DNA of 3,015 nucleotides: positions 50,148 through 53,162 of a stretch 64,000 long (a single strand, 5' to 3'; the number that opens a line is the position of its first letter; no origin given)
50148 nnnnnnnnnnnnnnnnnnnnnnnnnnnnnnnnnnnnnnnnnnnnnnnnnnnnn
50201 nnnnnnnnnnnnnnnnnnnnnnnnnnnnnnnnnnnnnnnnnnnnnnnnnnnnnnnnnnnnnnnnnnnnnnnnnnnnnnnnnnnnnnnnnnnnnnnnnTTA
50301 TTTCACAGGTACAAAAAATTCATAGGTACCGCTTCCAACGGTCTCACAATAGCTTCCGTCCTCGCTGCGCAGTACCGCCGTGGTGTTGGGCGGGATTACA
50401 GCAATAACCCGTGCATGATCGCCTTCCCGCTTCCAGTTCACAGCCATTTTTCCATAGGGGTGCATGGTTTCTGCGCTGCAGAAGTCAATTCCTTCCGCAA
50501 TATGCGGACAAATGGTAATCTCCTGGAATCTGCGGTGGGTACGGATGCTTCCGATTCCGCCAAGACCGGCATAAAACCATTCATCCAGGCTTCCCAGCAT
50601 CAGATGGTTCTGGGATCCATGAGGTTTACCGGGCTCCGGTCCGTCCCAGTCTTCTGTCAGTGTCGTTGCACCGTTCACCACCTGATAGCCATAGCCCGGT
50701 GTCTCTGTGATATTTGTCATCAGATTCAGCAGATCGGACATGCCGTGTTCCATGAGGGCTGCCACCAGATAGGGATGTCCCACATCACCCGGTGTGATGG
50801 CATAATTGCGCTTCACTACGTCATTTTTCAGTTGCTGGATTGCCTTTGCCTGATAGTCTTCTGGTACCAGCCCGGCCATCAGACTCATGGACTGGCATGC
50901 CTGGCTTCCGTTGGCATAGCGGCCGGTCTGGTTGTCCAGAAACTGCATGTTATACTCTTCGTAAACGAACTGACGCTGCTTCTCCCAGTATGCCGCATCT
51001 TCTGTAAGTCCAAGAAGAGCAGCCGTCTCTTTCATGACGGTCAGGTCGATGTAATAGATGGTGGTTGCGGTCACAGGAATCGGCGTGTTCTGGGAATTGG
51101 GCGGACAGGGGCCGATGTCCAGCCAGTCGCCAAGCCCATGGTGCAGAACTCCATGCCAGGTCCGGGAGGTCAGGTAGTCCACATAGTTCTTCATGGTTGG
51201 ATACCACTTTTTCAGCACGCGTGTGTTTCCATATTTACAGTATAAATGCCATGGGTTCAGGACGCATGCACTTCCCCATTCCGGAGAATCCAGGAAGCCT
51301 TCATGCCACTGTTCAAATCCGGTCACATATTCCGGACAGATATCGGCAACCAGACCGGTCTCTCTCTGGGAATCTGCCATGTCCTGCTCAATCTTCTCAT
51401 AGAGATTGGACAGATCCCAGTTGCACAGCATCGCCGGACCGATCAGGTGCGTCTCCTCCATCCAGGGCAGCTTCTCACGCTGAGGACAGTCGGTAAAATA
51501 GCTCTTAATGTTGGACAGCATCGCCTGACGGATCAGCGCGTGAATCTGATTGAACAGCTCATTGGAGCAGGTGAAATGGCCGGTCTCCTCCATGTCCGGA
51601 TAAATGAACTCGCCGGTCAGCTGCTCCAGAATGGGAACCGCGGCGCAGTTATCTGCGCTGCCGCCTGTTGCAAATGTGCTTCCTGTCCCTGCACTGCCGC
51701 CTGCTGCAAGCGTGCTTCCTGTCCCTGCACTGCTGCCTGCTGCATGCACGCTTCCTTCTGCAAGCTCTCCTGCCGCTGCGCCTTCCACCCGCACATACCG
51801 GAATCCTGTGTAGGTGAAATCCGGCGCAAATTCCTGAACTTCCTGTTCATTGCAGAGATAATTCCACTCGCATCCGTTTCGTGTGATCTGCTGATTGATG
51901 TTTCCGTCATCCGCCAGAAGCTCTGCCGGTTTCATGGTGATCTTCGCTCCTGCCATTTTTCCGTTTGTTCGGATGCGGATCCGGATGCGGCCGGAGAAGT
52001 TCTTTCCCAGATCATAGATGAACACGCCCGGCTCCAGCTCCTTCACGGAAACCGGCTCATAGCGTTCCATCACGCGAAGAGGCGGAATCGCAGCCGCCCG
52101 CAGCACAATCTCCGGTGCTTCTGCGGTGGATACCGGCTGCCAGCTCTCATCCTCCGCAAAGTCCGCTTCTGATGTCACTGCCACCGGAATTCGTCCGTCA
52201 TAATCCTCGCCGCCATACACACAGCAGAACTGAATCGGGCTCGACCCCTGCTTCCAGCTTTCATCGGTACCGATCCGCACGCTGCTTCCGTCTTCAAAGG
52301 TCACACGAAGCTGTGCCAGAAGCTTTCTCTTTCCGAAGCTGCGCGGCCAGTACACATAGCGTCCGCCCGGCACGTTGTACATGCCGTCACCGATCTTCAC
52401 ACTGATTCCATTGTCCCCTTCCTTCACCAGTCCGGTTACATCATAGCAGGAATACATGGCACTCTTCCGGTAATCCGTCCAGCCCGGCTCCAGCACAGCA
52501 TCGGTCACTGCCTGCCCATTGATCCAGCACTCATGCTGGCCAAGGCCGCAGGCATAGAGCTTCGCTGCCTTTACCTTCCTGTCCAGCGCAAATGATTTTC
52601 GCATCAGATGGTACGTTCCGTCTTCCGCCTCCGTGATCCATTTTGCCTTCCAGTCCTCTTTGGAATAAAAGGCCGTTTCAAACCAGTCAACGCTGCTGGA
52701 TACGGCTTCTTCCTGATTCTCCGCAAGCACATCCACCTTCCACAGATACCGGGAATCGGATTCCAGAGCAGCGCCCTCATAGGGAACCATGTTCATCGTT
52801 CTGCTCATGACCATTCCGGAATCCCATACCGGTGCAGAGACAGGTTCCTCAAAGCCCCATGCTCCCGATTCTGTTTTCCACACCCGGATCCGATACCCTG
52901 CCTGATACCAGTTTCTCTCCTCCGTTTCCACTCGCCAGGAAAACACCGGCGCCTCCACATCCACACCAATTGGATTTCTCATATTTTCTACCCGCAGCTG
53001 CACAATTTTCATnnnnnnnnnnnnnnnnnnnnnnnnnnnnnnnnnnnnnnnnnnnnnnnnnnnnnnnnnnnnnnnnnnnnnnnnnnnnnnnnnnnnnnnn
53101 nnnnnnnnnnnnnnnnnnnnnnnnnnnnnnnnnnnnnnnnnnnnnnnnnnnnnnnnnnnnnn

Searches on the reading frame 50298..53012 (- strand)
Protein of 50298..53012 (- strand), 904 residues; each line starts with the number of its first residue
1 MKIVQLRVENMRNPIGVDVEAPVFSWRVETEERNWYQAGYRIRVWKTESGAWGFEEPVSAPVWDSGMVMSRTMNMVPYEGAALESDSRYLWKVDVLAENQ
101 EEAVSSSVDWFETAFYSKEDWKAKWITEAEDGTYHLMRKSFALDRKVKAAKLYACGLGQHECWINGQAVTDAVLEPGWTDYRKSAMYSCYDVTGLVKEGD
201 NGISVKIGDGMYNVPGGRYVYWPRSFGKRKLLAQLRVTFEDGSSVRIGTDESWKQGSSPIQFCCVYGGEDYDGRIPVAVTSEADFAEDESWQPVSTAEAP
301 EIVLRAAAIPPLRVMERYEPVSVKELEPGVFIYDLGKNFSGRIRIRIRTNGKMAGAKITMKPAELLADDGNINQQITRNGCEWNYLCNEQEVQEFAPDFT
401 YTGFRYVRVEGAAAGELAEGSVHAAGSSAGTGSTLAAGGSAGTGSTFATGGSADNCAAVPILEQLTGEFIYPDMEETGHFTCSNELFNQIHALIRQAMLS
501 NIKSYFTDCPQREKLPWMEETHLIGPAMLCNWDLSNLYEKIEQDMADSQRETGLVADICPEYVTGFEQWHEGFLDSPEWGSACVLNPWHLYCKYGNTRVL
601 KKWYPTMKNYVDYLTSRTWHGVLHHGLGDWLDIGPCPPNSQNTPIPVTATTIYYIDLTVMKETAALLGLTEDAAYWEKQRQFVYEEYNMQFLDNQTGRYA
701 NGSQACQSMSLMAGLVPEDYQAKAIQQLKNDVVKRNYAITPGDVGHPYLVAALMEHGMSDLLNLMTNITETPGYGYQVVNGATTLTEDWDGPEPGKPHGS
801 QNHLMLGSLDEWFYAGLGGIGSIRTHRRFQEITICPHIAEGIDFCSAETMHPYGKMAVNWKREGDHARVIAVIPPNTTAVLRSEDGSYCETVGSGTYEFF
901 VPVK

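Call 26: search_protein_families(library=pfam, proteins=[window:50298-53012:-], max_evalue=0.001)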
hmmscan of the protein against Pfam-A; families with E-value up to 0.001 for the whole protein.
window:50298-53012:- (904 aa): 5 families
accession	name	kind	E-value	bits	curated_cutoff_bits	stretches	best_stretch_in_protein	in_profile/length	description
PF17389.8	Bac_rhamnosid6H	-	4.9e-91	306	24.5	1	476-815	2-337/339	Bacterial alpha-L-rhamnosidase 6 hairpin glycosidase domain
PF08531.16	Bac_rhamnosid_N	-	7e-47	159.9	25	1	146-316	2-172/172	Alpha-L-rhamnosidase N-terminal domain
PF25788.1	Ig_Rha78A_N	-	7.8e-28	97.2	27.4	1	3-115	1-103/105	Rha78A-like, N-terminal immunoglobulin domain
PF05592.18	Bac_rhamnosid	-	8.7e-21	74.2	22.2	1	325-424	2-98/102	Bacterial alpha-L-rhamnosidase concanavalin-like domain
PF17390.7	Bac_rhamnosid_C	-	1.4e-09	38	22.1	1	829-881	9-61/78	Bacterial alpha-L-rhamnosidase C-terminal domain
